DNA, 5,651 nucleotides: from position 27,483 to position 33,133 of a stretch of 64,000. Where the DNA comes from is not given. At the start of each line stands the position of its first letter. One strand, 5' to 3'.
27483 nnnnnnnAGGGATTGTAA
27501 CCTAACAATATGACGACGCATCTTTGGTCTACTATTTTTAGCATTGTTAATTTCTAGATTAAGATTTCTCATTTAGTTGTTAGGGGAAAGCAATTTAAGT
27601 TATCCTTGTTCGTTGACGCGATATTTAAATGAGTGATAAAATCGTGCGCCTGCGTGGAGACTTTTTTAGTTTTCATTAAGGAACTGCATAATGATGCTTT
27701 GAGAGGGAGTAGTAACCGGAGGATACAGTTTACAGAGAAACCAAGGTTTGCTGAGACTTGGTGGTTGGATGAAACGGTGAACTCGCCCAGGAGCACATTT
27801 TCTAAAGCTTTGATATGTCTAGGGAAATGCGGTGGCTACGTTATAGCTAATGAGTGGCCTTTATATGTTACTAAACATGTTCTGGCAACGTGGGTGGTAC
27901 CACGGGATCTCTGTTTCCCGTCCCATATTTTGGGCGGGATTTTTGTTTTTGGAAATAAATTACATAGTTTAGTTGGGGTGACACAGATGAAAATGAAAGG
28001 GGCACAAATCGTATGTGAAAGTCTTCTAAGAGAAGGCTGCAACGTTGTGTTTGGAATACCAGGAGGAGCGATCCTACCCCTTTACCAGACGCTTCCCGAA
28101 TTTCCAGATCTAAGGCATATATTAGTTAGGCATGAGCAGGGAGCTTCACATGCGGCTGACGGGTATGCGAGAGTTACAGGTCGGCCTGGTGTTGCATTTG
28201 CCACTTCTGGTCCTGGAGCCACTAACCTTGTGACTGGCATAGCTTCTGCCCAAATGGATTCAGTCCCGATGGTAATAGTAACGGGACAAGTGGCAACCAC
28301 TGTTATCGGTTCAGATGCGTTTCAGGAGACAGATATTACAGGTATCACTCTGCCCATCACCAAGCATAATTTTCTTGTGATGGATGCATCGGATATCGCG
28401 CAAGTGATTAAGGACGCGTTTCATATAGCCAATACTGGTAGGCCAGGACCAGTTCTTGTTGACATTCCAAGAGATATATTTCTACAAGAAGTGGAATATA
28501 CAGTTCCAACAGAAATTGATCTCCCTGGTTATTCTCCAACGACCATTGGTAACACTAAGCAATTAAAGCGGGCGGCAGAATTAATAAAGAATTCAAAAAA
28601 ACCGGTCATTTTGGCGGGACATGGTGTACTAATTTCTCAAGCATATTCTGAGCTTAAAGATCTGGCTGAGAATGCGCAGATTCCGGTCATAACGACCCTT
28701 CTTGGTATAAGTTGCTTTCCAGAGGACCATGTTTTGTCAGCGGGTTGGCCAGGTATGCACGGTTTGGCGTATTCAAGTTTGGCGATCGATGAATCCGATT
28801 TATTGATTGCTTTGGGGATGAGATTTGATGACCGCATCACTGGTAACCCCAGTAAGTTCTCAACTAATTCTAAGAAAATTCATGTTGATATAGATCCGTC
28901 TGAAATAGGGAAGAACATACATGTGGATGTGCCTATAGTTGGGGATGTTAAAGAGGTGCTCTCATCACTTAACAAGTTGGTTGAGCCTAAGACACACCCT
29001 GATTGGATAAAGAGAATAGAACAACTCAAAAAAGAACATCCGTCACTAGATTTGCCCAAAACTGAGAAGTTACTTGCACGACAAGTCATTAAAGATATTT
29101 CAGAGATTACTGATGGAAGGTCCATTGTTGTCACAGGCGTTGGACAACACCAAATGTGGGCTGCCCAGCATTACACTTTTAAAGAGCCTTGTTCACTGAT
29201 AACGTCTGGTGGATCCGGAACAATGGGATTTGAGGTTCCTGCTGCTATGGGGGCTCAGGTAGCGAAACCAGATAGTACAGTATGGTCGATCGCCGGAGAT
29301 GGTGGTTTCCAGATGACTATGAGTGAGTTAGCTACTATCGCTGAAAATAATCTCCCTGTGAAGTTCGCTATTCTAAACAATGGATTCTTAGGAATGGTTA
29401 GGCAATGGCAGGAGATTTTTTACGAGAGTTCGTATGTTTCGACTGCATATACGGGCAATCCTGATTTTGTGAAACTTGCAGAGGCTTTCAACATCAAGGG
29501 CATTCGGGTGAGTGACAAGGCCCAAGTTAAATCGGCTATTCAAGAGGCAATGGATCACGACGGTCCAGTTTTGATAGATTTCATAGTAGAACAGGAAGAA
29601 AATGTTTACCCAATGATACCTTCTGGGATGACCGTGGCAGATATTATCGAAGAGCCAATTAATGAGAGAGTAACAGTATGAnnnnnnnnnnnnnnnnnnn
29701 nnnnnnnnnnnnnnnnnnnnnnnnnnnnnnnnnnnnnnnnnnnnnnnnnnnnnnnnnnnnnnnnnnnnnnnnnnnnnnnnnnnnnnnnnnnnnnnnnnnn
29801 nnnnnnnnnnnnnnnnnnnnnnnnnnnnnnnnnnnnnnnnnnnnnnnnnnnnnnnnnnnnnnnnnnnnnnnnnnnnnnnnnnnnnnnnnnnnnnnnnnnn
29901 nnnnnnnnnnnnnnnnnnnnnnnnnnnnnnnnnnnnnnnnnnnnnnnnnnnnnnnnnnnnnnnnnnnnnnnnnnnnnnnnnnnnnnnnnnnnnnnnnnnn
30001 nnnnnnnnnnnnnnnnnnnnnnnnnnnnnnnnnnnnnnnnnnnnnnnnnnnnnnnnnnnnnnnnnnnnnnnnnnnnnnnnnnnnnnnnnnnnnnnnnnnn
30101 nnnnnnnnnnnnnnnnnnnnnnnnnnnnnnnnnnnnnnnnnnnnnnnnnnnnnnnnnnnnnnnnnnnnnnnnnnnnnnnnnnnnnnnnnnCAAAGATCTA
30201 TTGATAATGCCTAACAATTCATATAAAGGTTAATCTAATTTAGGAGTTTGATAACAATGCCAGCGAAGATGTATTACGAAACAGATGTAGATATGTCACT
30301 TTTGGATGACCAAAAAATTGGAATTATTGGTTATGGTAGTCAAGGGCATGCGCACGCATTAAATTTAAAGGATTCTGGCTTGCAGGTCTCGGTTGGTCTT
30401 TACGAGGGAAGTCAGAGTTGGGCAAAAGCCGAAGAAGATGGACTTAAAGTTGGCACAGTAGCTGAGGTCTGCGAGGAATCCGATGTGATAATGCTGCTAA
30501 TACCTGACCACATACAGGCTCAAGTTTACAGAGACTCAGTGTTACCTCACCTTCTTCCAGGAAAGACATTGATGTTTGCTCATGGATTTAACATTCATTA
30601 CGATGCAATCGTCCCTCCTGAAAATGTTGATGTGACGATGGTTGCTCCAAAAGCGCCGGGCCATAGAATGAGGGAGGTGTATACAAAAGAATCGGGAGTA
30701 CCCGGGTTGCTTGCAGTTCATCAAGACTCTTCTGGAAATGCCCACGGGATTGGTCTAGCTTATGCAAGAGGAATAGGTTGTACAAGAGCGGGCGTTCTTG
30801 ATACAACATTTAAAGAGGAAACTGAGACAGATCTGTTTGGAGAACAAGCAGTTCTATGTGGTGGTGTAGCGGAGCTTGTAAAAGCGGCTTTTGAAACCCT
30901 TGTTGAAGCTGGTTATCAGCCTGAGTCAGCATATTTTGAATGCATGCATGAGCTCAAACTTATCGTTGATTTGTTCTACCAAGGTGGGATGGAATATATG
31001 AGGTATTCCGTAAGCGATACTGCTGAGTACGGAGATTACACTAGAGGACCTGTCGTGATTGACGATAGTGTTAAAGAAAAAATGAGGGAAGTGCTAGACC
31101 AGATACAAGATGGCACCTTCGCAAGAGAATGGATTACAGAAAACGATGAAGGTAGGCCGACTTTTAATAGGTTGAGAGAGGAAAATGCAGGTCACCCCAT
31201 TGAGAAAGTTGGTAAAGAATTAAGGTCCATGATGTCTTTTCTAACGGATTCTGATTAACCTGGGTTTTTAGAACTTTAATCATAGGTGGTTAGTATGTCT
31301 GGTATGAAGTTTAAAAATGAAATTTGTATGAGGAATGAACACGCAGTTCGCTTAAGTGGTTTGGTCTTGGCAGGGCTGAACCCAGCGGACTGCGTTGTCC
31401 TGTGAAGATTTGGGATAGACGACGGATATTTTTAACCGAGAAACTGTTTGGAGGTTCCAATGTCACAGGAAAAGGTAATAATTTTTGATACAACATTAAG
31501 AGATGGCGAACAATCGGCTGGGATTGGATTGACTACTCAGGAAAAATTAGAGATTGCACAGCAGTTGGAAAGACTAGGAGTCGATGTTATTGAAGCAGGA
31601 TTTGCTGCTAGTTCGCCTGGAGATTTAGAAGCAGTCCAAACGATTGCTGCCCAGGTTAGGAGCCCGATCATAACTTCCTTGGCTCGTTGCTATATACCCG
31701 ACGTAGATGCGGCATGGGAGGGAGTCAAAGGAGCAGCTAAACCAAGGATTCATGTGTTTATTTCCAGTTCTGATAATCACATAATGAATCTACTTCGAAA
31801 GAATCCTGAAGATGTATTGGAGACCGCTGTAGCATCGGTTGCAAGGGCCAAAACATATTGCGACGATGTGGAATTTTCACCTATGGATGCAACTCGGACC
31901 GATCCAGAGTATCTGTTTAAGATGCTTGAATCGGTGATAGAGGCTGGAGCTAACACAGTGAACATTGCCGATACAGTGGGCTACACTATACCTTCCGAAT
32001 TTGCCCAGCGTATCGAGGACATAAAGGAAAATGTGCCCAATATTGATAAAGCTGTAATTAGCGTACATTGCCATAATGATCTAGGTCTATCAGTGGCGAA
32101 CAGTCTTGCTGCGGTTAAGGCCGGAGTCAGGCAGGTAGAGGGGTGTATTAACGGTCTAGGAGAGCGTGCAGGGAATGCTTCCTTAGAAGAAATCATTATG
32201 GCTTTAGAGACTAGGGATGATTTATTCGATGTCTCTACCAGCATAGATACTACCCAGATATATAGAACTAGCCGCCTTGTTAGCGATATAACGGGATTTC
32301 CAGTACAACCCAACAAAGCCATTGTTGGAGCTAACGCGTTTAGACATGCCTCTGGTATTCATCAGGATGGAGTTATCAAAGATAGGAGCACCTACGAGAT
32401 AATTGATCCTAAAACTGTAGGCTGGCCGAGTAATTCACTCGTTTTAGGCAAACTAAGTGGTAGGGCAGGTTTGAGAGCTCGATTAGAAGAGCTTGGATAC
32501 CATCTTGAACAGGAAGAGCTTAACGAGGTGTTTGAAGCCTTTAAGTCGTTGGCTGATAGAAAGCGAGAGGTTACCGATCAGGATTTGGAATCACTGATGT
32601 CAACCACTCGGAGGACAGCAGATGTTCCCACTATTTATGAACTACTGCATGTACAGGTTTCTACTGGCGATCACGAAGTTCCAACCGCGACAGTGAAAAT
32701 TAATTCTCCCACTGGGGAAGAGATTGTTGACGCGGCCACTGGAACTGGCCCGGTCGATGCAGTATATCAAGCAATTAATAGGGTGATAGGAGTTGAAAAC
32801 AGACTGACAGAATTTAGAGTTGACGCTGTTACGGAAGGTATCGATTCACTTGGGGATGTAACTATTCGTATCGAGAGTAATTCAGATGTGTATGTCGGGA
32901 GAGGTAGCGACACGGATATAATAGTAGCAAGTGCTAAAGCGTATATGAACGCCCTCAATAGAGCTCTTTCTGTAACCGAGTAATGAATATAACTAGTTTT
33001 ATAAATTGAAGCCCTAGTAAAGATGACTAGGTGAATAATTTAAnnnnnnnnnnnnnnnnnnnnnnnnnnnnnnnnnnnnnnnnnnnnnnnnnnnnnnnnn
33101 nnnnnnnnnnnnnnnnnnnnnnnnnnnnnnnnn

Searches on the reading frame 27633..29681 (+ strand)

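Call 54: search_protein_families(library=pfam, proteins=[window:27633-29681:+], max_evalue=0.00001)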
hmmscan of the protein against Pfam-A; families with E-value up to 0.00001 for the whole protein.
window:27633-29681:+ (682 aa): 3 families
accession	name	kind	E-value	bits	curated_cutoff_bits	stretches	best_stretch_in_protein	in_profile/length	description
PF02775.26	TPP_enzyme_C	-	7.3e-58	195.1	21.9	1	502-650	1-151/151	Thiamine pyrophosphate enzyme, C-terminal TPP binding domain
PF00205.28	TPP_enzyme_M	-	7.4e-47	158.9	30.4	1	311-446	1-137/137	Thiamine pyrophosphate enzyme, central domain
PF02776.23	TPP_enzyme_N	-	2.8e-38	130.8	26.8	1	121-237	1-118/119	Thiamine pyrophosphate enzyme, N-terminal TPP binding domain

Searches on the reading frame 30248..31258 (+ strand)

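Call 54: search_protein_families(library=pfam, proteins=[window:30248-31258:+], max_evalue=0.00001)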
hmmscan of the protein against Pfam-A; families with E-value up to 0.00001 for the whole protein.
window:30248-31258:+ (336 aa): 5 families
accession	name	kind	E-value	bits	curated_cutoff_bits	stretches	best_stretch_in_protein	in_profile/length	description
PF07991.19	KARI_N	-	3.6e-72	241.8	20.6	1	19-182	2-165/165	Acetohydroxy acid isomeroreductase, NADPH-binding domain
PF01450.25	KARI_C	-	1.1e-68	230.5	29.1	1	188-330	1-143/144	Ketol-acid reductoisomerase, C-terminal domain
PF02826.25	2-Hacid_dh_C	-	5.1e-07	29.7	25.1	1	15-88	30-102/178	D-isomer specific 2-hydroxyacid dehydrogenase, NAD binding domain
PF03807.23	F420_oxidored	-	6e-07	30.4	21.6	1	23-106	1-86/94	NADP oxidoreductase coenzyme F420-dependent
PF03446.21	NAD_binding_2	-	7.7e-07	29.7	21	1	23-109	1-90/161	NAD binding domain of 6-phosphogluconate dehydrogenase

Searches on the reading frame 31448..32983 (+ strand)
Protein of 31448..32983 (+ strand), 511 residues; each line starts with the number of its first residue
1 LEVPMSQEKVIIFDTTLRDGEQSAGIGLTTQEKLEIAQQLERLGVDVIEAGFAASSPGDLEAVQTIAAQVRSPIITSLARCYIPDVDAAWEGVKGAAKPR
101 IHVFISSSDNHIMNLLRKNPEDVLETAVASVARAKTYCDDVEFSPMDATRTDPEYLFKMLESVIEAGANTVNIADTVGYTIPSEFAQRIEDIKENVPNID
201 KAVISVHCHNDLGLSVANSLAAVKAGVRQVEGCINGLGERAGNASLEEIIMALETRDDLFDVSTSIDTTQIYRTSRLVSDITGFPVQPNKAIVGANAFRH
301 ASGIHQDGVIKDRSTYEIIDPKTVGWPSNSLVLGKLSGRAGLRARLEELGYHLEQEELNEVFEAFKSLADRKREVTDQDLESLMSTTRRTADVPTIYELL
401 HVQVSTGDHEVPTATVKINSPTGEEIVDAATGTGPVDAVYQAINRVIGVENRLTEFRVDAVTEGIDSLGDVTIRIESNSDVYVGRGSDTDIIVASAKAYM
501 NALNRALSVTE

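Call 54: search_protein_families(library=pfam, proteins=[window:31448-32983:+], max_evalue=0.00001)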
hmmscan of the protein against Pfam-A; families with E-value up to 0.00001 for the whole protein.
window:31448-32983:+ (511 aa): 3 families
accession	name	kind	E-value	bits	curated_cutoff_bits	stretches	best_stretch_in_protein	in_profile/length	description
PF00682.25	HMGL-like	-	8.3e-94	314.2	29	1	9-278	1-260/260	HMGL-like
PF08502.15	LeuA_dimer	-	2.9e-38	131.2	24.9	1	374-507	1-131/131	LeuA allosteric (dimerisation) domain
PF22617.1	HCS_D2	-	1.3e-29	102.8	27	1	292-372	1-81/82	Homocitrate synthase post-HMGL domain-like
